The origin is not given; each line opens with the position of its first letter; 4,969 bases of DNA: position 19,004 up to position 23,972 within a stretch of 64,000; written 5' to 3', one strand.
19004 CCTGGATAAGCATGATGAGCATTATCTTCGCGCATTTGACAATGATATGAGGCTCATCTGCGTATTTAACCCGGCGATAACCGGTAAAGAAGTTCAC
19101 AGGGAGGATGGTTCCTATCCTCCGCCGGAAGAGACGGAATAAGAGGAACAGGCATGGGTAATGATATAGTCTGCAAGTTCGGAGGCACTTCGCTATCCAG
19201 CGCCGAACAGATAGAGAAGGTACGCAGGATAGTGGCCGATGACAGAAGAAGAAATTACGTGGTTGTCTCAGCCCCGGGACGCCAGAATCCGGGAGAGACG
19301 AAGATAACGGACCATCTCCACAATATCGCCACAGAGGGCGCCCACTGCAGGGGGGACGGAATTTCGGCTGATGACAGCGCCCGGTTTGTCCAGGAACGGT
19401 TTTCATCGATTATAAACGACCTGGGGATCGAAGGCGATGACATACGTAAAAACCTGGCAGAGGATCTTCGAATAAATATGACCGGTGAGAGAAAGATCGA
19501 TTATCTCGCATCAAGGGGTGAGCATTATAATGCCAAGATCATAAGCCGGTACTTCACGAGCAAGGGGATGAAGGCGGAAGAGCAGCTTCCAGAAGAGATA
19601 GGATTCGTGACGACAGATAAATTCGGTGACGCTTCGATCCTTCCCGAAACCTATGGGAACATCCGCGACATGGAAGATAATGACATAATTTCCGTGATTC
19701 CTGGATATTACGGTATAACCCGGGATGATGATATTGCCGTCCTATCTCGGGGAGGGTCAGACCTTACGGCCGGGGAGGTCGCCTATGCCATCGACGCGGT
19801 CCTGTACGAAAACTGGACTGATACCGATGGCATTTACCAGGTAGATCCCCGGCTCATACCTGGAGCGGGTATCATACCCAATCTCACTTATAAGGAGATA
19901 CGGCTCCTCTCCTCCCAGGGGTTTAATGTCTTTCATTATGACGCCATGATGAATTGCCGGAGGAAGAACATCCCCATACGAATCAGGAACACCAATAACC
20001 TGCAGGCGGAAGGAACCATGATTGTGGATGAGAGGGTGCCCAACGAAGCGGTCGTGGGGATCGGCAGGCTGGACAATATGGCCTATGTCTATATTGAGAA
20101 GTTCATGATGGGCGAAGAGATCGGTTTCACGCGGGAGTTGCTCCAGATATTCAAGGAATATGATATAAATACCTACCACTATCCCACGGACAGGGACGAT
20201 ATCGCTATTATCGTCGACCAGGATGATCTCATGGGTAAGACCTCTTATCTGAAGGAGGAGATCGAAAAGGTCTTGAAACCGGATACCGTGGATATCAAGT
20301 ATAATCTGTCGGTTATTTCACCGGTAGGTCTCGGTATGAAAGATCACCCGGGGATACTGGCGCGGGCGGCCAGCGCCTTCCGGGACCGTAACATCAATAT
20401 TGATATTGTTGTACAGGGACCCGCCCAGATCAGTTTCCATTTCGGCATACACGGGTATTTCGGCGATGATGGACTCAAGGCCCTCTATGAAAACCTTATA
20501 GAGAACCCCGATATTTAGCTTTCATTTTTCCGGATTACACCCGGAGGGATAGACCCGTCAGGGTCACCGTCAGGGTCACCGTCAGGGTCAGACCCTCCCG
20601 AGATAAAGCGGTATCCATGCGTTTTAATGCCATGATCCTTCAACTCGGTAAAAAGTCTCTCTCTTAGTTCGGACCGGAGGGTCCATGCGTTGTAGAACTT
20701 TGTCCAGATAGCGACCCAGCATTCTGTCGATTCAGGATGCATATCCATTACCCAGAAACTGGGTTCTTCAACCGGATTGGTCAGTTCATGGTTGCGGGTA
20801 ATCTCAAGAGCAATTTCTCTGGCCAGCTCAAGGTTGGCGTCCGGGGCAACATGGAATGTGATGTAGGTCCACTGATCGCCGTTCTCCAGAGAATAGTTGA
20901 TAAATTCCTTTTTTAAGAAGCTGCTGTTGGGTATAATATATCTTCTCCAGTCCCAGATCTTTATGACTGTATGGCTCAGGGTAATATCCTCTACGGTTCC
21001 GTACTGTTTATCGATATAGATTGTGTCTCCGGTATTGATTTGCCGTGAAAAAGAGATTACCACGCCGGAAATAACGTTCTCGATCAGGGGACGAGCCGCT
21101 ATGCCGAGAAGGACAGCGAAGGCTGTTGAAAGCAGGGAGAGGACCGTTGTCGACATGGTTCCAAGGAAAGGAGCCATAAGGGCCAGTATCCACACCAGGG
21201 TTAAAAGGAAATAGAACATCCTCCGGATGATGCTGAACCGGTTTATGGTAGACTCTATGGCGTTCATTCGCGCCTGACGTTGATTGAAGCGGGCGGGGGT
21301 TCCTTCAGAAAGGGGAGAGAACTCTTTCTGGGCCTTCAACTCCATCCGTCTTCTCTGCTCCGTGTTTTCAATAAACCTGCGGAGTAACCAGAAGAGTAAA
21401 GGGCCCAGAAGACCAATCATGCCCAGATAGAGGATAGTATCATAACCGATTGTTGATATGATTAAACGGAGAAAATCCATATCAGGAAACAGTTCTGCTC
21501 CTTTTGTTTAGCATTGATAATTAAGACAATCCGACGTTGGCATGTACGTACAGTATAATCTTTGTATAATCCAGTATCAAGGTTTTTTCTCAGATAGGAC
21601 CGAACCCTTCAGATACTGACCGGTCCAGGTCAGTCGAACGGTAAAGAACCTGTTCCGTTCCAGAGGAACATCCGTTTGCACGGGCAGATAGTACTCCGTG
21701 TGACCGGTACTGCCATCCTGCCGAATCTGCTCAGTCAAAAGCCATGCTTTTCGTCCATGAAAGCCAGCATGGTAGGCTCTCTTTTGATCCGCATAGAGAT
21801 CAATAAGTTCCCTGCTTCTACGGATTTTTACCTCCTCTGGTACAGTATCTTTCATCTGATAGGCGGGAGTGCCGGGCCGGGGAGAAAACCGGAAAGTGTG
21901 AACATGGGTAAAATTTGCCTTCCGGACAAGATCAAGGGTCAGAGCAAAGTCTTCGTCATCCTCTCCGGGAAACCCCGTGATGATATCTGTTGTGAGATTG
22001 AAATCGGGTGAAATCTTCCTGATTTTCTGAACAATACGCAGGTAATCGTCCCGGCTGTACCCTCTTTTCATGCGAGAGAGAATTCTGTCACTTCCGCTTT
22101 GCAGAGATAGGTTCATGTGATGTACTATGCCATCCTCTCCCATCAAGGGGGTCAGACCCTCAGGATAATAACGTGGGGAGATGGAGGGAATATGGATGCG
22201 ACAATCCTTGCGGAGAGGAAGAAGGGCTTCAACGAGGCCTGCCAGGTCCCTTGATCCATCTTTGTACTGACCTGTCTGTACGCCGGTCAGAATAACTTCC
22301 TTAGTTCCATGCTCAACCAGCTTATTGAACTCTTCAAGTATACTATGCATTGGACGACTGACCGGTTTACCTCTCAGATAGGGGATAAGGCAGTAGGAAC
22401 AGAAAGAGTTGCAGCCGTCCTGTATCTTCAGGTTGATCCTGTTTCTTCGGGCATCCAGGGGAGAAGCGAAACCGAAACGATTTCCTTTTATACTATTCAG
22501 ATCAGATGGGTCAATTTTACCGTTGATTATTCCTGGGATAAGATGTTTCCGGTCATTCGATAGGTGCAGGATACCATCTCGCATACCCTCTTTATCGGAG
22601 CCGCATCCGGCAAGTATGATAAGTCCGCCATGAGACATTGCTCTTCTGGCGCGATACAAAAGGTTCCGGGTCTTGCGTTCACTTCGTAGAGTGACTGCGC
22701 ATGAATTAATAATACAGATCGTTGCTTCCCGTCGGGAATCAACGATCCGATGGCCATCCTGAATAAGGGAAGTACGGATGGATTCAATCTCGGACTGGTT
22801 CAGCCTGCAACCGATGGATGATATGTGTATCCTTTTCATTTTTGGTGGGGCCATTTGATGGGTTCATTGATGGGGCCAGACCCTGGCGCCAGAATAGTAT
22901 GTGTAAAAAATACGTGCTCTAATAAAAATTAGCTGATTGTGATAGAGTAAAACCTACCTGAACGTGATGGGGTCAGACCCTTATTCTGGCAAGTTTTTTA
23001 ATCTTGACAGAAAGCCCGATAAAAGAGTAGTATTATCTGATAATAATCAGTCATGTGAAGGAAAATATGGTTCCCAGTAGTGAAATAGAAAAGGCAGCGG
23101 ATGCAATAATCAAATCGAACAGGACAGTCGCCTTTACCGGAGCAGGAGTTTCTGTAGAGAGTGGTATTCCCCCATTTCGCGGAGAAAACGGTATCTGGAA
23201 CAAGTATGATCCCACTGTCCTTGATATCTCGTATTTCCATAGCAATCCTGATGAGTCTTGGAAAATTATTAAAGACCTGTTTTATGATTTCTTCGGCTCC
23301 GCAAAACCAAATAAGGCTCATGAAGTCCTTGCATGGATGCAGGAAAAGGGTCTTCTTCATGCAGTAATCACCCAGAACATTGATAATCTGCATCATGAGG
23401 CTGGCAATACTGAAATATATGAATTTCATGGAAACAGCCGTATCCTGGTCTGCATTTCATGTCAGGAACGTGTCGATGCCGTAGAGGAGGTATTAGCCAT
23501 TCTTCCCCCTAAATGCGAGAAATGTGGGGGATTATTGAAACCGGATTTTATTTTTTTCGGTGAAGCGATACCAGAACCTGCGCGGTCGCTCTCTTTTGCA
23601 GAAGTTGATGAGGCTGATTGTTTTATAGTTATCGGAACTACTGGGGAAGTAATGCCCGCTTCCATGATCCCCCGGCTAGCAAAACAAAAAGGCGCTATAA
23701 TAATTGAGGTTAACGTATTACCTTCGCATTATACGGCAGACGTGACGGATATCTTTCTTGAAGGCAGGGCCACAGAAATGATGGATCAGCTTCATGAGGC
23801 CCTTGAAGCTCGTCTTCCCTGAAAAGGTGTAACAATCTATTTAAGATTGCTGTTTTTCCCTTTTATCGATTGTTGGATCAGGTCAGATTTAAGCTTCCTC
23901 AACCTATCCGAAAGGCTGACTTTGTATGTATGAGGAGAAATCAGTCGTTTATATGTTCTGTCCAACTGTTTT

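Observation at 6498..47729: An 11-bp palindrome, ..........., is iterated 17 times regardless of reading frame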

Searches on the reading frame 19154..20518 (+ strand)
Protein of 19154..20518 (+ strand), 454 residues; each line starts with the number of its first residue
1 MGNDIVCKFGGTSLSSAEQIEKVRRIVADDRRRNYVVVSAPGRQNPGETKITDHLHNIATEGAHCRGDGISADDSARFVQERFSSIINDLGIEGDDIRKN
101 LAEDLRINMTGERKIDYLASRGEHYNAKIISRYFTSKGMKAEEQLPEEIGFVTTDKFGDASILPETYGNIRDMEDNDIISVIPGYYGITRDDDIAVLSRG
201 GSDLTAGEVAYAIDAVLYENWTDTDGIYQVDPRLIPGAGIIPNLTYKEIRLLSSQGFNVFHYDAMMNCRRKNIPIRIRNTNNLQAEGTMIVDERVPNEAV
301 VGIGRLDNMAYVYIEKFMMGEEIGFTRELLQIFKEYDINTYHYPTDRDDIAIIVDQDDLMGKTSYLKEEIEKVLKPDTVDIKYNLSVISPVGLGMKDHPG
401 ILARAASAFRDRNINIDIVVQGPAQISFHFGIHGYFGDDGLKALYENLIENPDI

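Call 18: search_protein_families(library=pfam, proteins=[window:19154-20518:+])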
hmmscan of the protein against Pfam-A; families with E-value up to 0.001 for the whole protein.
window:19154-20518:+ (454 aa): 3 families
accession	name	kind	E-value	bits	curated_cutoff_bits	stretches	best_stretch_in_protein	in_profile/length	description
PF00696.33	AA_kinase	-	1.1e-38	133.8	24.9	1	5-279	3-234/234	Amino acid kinase family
PF22468.2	ACT_9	-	6.5e-11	42.3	27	1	388-447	1-60/61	ACT domain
PF01842.31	ACT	-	1.2e-08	34.9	27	1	393-427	5-41/66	ACT domain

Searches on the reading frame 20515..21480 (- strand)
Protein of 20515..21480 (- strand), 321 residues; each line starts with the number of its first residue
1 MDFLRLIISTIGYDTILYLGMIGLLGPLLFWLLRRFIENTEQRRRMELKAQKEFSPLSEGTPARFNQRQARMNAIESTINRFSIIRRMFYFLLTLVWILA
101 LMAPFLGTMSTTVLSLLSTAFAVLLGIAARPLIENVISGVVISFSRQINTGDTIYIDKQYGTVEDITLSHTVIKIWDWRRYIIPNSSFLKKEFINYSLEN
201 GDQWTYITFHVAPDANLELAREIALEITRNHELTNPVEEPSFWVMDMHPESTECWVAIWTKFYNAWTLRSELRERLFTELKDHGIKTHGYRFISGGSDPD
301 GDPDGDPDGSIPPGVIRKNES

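Call 18: search_protein_families(library=pfam, proteins=[window:20515-21480:-])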
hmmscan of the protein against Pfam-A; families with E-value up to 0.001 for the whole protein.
window:20515-21480:- (321 aa): 2 families
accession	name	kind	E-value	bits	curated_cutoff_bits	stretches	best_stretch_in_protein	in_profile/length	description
PF00924.24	MS_channel_2nd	-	1.4e-17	63.9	20.2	1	132-197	2-67/68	Mechanosensitive ion channel, beta-domain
PF21082.3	MS_channel_3rd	-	2.4e-07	31.5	21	1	207-286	3-87/88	Mechanosensitive ion channel MscS, C-terminal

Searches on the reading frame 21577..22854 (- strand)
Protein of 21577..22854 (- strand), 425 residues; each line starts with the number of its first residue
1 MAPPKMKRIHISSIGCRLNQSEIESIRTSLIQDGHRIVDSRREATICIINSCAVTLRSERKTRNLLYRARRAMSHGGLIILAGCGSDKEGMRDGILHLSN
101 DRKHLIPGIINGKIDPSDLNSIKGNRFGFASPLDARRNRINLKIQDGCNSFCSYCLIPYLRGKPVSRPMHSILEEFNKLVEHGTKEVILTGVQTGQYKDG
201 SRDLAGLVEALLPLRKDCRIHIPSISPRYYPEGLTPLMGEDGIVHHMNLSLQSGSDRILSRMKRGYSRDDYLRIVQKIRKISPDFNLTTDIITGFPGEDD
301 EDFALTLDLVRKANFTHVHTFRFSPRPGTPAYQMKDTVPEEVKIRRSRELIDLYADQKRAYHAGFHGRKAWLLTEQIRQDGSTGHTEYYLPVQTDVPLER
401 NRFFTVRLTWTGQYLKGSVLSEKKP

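Call 6: search_protein_families(library=pfam, proteins=[window:21577-22854:-])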
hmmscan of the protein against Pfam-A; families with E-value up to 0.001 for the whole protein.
window:21577-22854:- (425 aa): 2 families
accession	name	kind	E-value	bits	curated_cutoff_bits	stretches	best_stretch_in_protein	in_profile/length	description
PF04055.27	Radical_SAM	-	2.3e-27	96.7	29.5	1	143-310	2-166/166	Radical SAM superfamily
PF00919.26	UPF0004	-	3.6e-16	59.4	27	1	8-90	1-83/98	Uncharacterized protein family UPF0004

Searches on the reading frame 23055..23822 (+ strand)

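Call 18: search_protein_families(library=pfam, proteins=[window:23055-23822:+])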
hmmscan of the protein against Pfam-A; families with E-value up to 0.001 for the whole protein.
window:23055-23822:+ (255 aa): 2 families
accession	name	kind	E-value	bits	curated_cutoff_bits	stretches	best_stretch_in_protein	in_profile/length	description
PF02146.23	SIR2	-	2.9e-45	154.9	24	1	29-201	1-180/180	Sir2 family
PF00205.28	TPP_enzyme_M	-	0.00028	21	30.4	0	183-246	74-137/137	Thiamine pyrophosphate enzyme, central domain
